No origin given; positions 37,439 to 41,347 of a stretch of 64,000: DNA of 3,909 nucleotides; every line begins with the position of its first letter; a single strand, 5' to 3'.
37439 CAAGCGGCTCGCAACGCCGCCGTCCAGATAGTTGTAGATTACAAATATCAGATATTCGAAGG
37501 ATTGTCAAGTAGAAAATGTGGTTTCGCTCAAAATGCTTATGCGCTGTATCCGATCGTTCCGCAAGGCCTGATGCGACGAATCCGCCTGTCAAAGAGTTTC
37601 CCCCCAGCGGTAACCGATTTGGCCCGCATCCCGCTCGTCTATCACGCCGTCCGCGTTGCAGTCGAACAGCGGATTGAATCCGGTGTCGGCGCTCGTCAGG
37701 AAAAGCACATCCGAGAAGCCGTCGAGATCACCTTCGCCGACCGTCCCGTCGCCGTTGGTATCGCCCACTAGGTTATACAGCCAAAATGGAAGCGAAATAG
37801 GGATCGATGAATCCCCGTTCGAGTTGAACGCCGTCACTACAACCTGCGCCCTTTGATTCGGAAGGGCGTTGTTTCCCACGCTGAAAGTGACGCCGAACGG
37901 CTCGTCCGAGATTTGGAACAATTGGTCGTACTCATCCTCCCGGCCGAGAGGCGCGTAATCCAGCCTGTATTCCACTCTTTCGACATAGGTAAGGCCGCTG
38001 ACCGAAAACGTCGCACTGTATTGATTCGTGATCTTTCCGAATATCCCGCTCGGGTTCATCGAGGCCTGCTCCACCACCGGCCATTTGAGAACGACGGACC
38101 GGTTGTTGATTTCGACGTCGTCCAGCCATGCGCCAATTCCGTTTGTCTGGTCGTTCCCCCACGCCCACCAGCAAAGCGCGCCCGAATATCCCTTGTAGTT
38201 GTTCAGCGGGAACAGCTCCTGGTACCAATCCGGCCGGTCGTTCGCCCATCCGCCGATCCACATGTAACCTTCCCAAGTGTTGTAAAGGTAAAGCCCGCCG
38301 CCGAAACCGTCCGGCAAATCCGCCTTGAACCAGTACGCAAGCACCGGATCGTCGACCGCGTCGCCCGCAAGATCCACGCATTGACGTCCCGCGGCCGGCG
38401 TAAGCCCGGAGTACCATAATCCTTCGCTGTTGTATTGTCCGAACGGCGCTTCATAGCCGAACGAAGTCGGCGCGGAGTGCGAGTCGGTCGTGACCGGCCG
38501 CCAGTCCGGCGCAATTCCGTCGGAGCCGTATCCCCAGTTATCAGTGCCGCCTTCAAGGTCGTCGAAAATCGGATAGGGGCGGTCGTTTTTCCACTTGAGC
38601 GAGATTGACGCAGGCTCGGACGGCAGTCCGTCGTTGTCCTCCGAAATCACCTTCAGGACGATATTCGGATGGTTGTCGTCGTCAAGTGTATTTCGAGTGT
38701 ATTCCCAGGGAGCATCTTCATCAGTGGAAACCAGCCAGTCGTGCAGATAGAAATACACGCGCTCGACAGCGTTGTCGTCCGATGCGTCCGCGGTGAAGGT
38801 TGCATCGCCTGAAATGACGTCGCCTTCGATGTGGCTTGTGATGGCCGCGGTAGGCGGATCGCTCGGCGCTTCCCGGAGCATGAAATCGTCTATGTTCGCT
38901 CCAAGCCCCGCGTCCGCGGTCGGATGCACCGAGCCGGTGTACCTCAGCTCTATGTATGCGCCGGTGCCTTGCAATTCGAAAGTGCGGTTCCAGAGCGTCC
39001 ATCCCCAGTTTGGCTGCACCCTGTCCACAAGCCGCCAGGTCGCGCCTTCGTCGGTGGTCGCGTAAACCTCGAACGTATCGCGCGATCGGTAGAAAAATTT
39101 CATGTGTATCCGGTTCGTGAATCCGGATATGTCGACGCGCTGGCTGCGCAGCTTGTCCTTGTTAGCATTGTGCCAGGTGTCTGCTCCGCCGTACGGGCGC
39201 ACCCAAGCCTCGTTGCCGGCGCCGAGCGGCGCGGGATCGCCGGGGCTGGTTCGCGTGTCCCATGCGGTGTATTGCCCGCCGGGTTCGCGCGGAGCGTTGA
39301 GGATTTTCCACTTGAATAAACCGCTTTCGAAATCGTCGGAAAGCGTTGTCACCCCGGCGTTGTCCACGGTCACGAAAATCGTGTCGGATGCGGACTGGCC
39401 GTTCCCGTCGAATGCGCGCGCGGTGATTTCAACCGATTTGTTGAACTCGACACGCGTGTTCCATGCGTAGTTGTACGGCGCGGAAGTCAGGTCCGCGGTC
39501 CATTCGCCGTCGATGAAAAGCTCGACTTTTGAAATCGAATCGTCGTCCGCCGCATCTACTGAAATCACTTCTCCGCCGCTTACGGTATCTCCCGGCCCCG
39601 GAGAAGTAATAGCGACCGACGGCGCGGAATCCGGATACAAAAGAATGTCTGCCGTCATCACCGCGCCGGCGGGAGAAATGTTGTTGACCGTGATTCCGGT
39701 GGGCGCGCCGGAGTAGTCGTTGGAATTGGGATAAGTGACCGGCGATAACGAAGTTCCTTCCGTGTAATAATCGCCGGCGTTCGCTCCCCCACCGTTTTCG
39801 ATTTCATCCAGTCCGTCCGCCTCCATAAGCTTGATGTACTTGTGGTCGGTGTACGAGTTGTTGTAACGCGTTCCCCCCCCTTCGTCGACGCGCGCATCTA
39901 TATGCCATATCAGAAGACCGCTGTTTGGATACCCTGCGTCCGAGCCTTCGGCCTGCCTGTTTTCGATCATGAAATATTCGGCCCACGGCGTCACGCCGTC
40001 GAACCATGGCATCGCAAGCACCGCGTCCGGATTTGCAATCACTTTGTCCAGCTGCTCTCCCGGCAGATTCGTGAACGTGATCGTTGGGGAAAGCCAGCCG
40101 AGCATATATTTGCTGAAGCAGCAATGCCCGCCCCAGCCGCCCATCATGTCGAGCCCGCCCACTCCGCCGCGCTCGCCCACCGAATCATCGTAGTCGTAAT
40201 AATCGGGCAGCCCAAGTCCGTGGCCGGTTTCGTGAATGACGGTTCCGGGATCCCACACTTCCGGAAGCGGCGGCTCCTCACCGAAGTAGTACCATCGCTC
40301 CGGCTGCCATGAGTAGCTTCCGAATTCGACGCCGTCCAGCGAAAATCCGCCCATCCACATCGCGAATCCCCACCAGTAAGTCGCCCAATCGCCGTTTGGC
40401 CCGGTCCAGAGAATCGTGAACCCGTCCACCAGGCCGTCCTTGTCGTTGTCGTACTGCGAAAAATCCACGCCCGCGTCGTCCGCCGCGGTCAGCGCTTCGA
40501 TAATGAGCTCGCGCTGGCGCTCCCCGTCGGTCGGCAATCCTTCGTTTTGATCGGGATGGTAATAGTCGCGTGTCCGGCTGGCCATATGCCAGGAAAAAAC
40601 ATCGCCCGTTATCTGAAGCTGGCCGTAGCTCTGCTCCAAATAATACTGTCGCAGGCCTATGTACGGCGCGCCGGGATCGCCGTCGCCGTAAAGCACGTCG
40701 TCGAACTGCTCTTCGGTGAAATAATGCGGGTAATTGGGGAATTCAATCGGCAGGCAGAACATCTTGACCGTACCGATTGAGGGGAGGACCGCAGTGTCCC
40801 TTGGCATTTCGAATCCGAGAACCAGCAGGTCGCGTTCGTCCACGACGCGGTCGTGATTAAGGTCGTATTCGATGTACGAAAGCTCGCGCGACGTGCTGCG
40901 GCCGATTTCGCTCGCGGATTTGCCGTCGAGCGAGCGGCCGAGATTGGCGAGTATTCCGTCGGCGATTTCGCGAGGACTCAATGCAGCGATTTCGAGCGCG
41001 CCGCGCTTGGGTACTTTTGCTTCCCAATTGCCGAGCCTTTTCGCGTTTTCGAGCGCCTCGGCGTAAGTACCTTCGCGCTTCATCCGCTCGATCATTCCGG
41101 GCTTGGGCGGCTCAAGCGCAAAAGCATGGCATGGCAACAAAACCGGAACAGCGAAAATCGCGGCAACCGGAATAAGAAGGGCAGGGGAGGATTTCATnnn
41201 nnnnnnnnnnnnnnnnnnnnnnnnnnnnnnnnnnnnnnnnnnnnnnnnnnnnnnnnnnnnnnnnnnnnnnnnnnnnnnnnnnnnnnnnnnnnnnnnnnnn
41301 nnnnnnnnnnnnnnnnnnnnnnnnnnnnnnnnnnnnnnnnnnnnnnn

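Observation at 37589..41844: Translationally coupled cohesin-like lipoprotein and dockerin-bearing M6 metalloprotease: a candidate cohesin-dockerin surface-anchoring pair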

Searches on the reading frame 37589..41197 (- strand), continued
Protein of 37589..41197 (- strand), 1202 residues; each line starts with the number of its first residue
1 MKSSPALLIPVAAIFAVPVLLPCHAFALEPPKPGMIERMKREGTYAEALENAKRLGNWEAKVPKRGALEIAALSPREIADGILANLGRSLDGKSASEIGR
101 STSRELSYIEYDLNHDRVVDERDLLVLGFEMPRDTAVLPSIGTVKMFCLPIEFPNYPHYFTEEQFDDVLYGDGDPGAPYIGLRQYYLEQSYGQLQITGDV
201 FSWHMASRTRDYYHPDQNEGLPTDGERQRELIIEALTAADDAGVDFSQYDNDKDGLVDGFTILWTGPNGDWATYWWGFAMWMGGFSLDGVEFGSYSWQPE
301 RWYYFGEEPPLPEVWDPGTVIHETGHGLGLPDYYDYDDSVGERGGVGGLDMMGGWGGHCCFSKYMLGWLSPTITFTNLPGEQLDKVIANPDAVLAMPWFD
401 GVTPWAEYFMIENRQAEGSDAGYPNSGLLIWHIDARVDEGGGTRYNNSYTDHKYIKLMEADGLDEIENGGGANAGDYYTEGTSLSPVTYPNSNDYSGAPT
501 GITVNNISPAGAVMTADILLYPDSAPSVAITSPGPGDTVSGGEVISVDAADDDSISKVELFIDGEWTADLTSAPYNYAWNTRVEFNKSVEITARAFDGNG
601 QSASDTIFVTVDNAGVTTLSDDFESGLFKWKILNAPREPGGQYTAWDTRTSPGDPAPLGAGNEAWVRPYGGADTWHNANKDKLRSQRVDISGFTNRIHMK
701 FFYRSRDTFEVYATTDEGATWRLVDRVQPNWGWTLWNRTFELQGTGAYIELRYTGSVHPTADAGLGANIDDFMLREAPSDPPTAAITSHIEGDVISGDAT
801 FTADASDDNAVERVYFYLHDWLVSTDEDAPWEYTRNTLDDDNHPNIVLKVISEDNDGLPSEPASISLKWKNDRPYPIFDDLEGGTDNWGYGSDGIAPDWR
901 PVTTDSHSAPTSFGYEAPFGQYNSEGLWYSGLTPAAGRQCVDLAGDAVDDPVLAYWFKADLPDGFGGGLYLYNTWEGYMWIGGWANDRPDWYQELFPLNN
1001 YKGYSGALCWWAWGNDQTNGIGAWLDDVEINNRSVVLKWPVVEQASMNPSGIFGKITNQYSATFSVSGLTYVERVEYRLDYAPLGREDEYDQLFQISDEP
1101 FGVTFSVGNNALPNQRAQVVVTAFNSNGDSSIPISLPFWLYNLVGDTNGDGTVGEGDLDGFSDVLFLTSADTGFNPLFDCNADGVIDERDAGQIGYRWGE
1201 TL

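Call 42: find_related_loci(query=A3, collection=metagenome_contigs, flank=5000)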
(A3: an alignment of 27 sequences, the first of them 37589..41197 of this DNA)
Query A3 (1202 aa) in metagenome_contigs; peptide patterns used: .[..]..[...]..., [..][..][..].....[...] (x = any residue, [..] = any of these).
600 stretches matched a pattern (row limit reached: there are more); 424 encode a relative of the query (tblastn E <= 1e-3); the best 80 are kept; 80 distinct loci.
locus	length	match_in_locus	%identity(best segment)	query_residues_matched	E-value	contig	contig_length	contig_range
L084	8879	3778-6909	50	1-1037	0e+0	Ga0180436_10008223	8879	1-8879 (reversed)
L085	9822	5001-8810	50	4-1202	0e+0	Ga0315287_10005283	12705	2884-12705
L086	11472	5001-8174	48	25-1072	0e+0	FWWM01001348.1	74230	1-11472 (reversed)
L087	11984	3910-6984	49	28-1037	0e+0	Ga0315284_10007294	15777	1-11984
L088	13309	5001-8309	45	1-1082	0e+0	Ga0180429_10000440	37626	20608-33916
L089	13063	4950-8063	45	21-1032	0e+0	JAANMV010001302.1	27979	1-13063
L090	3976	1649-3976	55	29-940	0e+0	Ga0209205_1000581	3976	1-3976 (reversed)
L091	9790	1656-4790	50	8-1050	0e+0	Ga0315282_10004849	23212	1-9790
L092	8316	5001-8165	50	4-1057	0e+0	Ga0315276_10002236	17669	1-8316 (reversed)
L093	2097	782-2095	55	25-460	4e-151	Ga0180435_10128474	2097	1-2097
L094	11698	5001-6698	40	8-879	5e-107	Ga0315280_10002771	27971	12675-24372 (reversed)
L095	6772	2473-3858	41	13-514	3e-106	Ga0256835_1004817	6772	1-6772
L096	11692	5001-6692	39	10-613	7e-105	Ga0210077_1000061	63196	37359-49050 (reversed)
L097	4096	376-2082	37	15-619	2e-103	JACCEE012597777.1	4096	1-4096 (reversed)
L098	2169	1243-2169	57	25-335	2e-108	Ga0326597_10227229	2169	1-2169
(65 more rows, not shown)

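Call 68: find_encoding_contigs(protein=P0043, flank=5000, max_places=2)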
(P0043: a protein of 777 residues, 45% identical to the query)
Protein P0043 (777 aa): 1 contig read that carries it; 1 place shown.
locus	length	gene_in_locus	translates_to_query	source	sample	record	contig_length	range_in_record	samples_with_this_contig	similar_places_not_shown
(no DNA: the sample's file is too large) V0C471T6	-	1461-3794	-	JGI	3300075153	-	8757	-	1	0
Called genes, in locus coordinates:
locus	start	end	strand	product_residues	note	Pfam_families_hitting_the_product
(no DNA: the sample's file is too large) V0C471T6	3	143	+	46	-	?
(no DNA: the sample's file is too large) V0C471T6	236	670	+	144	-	-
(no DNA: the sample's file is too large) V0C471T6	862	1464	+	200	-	-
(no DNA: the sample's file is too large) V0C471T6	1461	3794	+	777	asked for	PF05547:Peptidase_M6, PF13620:CarboxypepD_reg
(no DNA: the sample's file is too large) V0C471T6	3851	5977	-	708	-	PF07697:7TMR-HDED, PF07698:7TM-7TMR_HD, PF01966:HD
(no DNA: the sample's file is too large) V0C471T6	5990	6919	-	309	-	PF02562:PhoH, PF13245:AAA_19 (weak), PF13604:AAA_30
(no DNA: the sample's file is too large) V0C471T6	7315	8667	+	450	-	PF05697:Trigger_N, PF05698:Trigger_C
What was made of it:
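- It keeps the module and has a 200-aa gene overlapping its start by 4 nt (call 68).
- Tried and rejected: Made unlikely by P0043, a 777-aa variant without that region that still has a 200-aa gene overlapping its start (call 68).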

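Call 69: search_solved_structures(query=window:37589-41197:-, max_evalue=0.01, show_alignments=1)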
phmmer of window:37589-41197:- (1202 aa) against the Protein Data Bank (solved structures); distinct sequences matched with E-value up to 0.01: 3.
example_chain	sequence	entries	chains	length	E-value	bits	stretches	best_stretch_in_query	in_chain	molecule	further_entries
3pdd_A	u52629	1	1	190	2.4e-06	28.6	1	523-612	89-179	Glycoside hydrolase, family 9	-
3pe9_A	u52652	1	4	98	5.3e-05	24.2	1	528-613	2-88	Fibronectin(III)-like module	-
9kvu_A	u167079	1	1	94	6e-05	24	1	525-611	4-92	bacterial immunoglobulin domain B1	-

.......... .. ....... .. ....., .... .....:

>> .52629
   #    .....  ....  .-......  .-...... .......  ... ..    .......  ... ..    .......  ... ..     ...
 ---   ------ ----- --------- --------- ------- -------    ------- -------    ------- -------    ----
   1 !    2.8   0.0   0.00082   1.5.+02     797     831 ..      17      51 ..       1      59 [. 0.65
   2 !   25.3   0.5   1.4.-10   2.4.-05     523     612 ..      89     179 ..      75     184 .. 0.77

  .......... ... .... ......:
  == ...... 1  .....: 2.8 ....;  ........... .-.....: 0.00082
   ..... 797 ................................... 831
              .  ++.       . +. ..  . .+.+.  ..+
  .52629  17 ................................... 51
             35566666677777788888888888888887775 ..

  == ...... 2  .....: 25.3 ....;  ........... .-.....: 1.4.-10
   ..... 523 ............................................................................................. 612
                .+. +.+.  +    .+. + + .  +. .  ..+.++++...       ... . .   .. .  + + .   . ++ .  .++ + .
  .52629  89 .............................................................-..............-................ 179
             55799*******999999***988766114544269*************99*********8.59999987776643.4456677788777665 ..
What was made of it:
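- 38591..39622 (-): Two Big_7 Ig-like domains (residues 526-593 and about 782-869) flanking an uncharacterised beta-rich region. PDB Ig and Fn3-like hits (call 69).
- Closest known: M6 peptidases InhA. Different: No detectable sequence match to solved M6 structures by phmmer (call 69).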

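Call 84: search_protein_families(library=pfam, proteins=[L012:9823-12588:-], max_evalue=0.1)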
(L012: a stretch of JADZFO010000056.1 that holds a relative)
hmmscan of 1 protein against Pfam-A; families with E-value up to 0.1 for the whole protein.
L012:9823-12588:- (922 aa): 9 families
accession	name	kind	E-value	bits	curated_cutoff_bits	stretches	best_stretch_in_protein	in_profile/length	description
PF18911.6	PKD_4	-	8.5e-16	58.2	27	2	381-466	2-83/85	PKD domain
PF00801.26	PKD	-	1.1e-11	45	23.5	1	385-462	2-75/80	PKD domain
PF22352.2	K319L-like_PKD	-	2e-06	28.1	27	1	400-468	14-84/84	K319L-like, PKD domain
PF17963.7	Big_9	-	2e-05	25.8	23.6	2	494-558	20-88/89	Bacterial Ig domain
PF00404.24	Dockerin_1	-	0.00012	22.7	22.9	1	240-290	2-51/57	Dockerin type I domain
PF13202.12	EF-hand_5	-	0.00098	18.9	25.9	1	273-289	6-22/25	EF hand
PF05345.18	He_PIG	-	0.013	16.4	24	0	533-560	68-95/96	Putative Ig domain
PF08329.16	ChitinaseA_N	-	0.023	14.8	21.2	1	420-481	59-121/133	Chitinase A, N-terminal domain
PF00036.39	EF-hand_1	-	0.066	13.2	25.4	0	271-289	5-23/29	EF hand domain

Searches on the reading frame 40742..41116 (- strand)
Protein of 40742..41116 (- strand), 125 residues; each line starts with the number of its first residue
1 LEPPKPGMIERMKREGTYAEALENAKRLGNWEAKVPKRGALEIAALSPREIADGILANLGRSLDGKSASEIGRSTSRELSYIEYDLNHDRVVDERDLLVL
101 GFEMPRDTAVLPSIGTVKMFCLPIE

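Call 57: search_solved_structures(query=A6, max_evalue=10, show_alignments=3)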
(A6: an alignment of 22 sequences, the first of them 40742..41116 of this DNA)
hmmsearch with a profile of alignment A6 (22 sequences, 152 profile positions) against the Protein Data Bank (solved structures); distinct sequences matched with E-value up to 10: 8.
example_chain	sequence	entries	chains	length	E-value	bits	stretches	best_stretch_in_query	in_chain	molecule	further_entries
6kg9_A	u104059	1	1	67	0.01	19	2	100-127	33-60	And cellulose-binding endoglucanase family 9 CelL ortholog dockerin domain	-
3nuf_A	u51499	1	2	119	0.27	14.4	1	47-117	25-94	PRD-containing transcription regulator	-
1cvm_A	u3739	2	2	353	0.45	13.7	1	62-115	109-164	PHYTASE | 3-PHYTASE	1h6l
1qlg_A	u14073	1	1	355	0.45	13.7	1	62-115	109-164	3-PHYTASE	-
1poo_A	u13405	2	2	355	0.45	13.7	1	62-115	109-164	PROTEIN (PHYTASE)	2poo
2y3n_B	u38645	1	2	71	0.65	13.1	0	108-131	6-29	CELLULOSOMAL FAMILY-48 PROCESSIVE GLYCOSIDE HYDROLASE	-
6kge_D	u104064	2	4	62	0.71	13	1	100-125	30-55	And cellulose-binding endoglucanase family 9 CelL ortholog dockerin domain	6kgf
6kgc_B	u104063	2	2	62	0.73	13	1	110-126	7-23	And cellulose-binding endoglucanase family 9 CelL ortholog dockerin domain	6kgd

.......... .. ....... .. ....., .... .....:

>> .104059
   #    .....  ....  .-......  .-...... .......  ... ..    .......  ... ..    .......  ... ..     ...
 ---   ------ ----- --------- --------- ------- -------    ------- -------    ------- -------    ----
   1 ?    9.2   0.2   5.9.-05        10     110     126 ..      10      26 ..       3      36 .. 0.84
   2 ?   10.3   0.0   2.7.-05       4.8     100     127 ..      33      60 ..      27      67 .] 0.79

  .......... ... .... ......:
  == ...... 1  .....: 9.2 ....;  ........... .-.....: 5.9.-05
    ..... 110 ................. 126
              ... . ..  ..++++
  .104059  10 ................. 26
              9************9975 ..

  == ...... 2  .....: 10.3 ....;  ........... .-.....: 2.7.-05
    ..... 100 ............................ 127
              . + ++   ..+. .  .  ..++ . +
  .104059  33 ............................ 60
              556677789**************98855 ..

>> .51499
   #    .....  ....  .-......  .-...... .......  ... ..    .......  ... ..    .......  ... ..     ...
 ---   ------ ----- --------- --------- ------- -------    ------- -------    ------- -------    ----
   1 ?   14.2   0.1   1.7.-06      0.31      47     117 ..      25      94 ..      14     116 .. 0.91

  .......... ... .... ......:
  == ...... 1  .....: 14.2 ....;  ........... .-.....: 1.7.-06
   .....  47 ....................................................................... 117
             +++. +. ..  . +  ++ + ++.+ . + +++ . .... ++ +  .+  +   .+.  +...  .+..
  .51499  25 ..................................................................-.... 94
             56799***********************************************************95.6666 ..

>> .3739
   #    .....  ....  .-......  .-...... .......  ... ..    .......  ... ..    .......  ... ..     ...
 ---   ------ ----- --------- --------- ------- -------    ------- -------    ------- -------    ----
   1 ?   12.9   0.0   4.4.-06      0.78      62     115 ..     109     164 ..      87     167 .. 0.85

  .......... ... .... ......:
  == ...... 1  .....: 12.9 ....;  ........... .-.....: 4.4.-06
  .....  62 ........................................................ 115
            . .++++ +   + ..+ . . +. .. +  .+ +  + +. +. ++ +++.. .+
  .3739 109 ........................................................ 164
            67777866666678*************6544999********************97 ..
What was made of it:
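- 40814..41017 (-): N-terminal dockerin-like helical module, residues about 61-128. It has a degenerate first loop and a canonical Ca loop plus helix, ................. (residues 112-128, nt 40814-40864). Profile best PDB hit is dockerin 6kg9_A, E 0.01 (call 57).
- On Dockerin-like, N-terminal module (residues ~61-128): Profile best PDB hit is dockerin 6kg9_A at E 0.01 (call 57).
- Profile best PDB hit is a dockerin, E 0.01 (call 57).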

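Call 70: predict_structure(alignment_id=A6)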
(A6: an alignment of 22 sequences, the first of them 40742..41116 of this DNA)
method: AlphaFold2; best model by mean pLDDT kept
length: 125 residues; sequences in the alignment: 22
mean_pLDDT: 76.6   pTM: 0.48
mean pLDDT of the five models: 76.6, 75.2, 74.0, 73.2, 73.0
residues with pLDDT >= 90: 30; 70-90: 59; 50-70: 18; < 50: 18
segments of 3 or more residues with pLDDT < 50: 107-120, 122-125
pLDDT, mean of each block of 10 residues (from residue 1): 81 92 82 59 81 93 86 83 88 88 55 45 46
secondary structure, 60 per line:
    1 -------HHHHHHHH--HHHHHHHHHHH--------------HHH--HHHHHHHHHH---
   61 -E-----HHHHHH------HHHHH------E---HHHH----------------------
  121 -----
elements in order: H8-15 H18-28 H48-57 H68-73 H80-84 H95-98
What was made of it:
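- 40814..41017 (-): AF2 pLDDT 76.6 (call 70).
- The AF2 model shows a beta-bridge between S89 and V118, which sits in the canonical Ca loop (my mapping of call 70).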

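Call 75: fold_search(model_id=the predicted structure, library=pdb)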
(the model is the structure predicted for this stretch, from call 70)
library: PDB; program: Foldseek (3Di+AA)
matches with E <= 10: 3; with E <= 0.001: 0
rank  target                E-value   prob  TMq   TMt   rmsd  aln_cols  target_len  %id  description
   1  1kkx_MODEL_1_A        2.7e+00  0.04  0.15  0.18  17.8       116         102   13  Solution structure of the DNA-binding domain of ADR6 (released 2002-07-17)
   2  7v7p_A                5.7e+00  0.02  0.17  0.03  20.8       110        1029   13  Cryo-EM structure of SARS-CoV-2 S-Delta variant (B.1.617.2), one RBD-up conformation 2 (released 2021-10-06)
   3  5zxd_B                7.8e+00  0.02  0.15  0.05  12.7        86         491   17  Crystal structure of ATP-bound human ABCF1 (released 2018-07-25)

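Call 92: search_protein_families(library=pfam, proteins=[window:40742-41116:-], max_evalue=10)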
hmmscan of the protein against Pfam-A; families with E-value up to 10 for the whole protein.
window:40742-41116:- (125 aa): 0 families
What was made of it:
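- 40814..41017 (-): Foldseek and Pfam found nothing (calls 75, 92).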
